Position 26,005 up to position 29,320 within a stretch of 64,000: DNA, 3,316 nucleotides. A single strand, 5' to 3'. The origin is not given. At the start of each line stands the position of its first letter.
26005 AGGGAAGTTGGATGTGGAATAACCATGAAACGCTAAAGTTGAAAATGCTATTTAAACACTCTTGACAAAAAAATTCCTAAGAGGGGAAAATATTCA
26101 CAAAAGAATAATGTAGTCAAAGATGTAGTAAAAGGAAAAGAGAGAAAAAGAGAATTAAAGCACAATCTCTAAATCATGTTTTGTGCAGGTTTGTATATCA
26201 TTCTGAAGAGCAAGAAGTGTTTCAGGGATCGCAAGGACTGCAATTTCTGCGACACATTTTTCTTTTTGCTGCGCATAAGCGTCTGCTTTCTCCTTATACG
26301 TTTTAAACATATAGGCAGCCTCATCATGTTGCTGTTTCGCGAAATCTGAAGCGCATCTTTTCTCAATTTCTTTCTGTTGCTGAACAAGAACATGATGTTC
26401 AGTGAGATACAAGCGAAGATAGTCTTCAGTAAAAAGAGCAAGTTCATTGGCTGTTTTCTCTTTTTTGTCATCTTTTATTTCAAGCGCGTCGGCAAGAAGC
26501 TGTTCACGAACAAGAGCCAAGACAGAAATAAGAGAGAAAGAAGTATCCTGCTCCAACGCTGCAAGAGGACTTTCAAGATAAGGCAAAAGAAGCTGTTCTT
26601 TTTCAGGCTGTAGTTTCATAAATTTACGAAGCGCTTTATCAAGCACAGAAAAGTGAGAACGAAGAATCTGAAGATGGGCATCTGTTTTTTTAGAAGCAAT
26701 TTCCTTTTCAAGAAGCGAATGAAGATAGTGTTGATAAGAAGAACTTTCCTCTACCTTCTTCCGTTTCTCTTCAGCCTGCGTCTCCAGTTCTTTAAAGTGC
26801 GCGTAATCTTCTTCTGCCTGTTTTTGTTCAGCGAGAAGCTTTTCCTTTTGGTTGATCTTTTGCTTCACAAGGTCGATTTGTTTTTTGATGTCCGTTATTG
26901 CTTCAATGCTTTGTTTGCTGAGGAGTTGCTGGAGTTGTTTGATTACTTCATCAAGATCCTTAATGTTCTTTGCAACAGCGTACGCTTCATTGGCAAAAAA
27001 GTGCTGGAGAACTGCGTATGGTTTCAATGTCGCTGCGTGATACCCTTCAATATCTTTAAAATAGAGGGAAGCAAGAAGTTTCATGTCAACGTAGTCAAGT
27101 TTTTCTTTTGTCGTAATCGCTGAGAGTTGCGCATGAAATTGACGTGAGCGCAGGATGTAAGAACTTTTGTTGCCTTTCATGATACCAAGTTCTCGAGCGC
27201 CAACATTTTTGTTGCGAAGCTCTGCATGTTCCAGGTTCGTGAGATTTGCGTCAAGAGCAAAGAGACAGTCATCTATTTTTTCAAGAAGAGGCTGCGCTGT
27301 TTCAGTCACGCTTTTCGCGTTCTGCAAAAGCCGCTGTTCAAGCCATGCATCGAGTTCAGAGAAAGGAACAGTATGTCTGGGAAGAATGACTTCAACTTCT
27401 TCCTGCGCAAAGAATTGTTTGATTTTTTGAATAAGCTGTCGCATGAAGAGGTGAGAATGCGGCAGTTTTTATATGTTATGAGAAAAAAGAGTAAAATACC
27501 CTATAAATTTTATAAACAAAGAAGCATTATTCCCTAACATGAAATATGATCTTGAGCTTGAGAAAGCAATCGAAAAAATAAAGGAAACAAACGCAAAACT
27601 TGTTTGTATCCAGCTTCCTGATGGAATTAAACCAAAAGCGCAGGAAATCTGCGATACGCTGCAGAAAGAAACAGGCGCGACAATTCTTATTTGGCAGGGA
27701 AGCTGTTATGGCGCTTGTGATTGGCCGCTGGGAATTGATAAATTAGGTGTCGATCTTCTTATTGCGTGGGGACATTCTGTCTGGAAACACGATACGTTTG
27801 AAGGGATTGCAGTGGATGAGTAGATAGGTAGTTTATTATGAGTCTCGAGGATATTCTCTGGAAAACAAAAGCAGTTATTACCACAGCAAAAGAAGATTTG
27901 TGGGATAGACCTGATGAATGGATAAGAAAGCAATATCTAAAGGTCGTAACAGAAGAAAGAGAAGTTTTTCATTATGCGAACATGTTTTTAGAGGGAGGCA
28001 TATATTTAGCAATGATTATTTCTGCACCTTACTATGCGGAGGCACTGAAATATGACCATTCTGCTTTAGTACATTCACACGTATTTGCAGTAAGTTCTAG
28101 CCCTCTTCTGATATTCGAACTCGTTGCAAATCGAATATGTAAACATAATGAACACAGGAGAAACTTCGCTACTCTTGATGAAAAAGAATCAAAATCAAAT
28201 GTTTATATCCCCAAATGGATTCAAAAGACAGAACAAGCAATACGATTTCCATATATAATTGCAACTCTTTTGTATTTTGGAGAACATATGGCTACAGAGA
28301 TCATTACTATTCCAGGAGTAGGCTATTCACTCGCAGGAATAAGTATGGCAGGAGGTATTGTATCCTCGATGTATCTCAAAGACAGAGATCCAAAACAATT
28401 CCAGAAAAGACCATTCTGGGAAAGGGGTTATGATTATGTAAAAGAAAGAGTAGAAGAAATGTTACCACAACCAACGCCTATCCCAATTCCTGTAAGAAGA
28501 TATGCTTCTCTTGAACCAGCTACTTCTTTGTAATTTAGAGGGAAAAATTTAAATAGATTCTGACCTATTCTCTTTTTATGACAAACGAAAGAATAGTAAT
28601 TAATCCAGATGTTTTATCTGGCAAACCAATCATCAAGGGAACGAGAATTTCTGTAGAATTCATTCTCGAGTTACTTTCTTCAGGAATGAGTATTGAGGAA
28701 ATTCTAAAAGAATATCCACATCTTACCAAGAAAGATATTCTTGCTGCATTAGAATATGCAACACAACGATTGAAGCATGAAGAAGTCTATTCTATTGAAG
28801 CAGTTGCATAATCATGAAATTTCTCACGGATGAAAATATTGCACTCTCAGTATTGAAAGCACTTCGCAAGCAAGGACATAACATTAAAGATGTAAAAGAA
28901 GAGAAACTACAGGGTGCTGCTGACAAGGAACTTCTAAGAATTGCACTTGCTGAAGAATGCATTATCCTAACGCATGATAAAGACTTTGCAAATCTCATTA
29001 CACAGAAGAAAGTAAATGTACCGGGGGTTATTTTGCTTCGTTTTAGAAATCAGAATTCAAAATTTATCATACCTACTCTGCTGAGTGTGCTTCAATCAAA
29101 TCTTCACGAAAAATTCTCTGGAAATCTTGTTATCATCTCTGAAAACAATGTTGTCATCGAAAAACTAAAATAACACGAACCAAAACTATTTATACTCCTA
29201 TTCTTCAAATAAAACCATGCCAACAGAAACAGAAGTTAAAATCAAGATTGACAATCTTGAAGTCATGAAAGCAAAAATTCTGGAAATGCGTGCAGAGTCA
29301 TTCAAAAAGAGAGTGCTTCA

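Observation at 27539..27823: dph2 (diphthamide synthase) is split: the domain-1 fragment here, domains 2-3 about 20 kb away on the other strand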

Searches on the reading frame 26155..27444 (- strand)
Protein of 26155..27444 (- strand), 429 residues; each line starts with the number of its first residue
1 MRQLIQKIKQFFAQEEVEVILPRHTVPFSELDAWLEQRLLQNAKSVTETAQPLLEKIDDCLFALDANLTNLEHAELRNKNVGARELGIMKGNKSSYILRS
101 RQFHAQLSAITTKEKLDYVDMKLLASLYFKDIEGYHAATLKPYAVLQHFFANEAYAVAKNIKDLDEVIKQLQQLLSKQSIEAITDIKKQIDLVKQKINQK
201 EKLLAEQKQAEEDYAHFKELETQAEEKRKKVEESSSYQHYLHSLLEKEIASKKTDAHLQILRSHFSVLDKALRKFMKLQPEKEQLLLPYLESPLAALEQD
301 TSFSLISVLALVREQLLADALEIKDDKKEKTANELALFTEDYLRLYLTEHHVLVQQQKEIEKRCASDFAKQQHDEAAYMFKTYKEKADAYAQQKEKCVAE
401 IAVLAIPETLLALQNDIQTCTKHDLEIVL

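Call 46: search_protein_families(library=pfam, proteins=[window:26155-27444:-], max_evalue=0.01)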
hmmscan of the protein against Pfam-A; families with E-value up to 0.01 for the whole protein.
window:26155-27444:- (429 aa): 1 family
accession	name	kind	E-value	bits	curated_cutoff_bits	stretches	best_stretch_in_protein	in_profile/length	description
PF20463.3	PDH_C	-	0.0015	19.2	22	0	105-185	21-98/102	Prephenate dehydrogenase, dimerization domain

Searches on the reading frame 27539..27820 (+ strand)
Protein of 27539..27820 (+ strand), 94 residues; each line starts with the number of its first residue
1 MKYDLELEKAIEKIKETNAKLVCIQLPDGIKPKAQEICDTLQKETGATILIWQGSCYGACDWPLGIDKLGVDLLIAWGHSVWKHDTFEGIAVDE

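Call 4: search_protein_families(library=pfam, proteins=[window:27539-27820:+], max_evalue=1)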
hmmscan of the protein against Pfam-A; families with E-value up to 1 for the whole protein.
window:27539-27820:+ (94 aa): 2 families
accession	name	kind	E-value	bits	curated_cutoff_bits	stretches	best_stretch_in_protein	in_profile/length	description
PF01866.22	Diphthamide_syn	-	4.1e-10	40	33.2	1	26-83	1-58/302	Putative diphthamide synthesis protein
PF04887.17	Pox_M2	-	0.029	14.3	25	1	15-61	93-138/196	Poxvirus M2 protein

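Call 5: search_solved_structures(query=window:27539-27820:+, max_evalue=1, show_alignments=3)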
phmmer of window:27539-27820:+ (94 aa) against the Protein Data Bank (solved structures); distinct sequences matched with E-value up to 1: 4.
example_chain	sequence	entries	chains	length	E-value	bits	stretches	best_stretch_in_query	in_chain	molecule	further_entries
6q2d_A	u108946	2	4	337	9.7e-14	54.6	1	3-80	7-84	2-(3-amino-3-carboxypropyl)histidine synthase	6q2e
6bxm_A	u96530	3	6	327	9.5e-11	45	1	2-80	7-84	Diphthamide biosynthesis enzyme Dph2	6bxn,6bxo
3lzc_A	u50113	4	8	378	1.1e-05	28.7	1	5-83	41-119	Dph2 | 2-(3-amino-3-carboxypropyl)histidine synthase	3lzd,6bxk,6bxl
1t3i_A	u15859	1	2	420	0.4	14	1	3-81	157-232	Probable cysteine desulfurase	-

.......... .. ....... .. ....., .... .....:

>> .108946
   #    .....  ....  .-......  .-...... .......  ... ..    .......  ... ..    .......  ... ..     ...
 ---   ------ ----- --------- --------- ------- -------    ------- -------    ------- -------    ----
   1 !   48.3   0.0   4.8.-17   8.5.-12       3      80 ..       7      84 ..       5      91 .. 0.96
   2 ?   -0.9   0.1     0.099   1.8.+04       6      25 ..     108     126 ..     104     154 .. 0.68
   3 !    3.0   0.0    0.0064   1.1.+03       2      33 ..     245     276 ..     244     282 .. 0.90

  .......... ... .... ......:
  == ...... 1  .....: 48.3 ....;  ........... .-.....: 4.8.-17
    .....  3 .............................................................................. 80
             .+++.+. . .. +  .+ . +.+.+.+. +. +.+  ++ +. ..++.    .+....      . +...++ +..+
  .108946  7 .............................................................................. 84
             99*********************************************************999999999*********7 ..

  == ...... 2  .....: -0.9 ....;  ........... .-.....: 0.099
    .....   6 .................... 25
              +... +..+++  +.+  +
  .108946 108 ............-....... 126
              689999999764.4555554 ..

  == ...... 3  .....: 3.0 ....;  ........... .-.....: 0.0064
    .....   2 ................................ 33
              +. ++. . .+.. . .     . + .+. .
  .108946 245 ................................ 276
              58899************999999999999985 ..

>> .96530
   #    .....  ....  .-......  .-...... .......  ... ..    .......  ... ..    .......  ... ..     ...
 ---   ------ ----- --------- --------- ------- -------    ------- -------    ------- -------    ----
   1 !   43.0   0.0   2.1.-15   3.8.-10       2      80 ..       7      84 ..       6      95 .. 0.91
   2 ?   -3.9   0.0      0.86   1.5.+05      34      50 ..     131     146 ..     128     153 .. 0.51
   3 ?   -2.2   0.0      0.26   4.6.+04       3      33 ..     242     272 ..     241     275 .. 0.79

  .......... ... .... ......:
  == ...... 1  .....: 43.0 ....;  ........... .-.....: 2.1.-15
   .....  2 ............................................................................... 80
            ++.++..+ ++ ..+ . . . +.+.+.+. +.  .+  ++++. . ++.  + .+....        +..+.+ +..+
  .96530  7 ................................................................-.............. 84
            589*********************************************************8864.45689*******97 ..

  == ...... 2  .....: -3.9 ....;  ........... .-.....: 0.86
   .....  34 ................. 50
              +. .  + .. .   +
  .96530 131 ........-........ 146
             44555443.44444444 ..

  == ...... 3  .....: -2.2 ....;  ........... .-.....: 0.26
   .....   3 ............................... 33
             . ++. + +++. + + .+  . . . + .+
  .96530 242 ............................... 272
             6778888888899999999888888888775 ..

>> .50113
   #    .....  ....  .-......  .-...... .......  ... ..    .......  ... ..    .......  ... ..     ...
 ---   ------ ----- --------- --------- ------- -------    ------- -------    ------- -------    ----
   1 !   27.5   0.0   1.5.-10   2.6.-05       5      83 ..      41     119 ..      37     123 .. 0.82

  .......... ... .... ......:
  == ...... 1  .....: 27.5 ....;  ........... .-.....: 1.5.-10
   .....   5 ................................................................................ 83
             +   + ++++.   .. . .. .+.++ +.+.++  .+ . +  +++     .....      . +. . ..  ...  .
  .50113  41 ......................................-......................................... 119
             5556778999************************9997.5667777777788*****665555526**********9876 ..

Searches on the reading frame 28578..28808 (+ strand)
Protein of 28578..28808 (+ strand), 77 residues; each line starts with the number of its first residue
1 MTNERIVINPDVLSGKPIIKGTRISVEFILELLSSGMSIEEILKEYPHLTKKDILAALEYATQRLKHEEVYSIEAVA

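Call 46: search_protein_families(library=pfam, proteins=[window:28578-28808:+], max_evalue=0.01)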
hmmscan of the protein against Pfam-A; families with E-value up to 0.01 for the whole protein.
window:28578-28808:+ (77 aa): 1 family
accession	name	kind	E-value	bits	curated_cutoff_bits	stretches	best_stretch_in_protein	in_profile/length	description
PF04255.20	DUF433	-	5.3e-28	97.1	23.6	1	6-61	1-56/56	Protein of unknown function (DUF433)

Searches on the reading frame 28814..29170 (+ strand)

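Call 46: search_protein_families(library=pfam, proteins=[window:28814-29170:+], max_evalue=0.01)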
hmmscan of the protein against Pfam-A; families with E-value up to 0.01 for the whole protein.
window:28814-29170:+ (119 aa): 3 families
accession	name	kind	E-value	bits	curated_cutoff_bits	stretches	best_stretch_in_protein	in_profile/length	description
PF18480.7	DUF5615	-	1.9e-25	89.3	23.8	1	1-110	1-109/110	Domain of unknown function (DUF5615)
PF18478.7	PIN_10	-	1.7e-10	41.2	26.2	1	1-60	1-64/84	PIN like domain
PF01927.22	Mut7-C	-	0.00054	20.5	23.3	1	1-67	1-61/146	Mut7-C RNAse domain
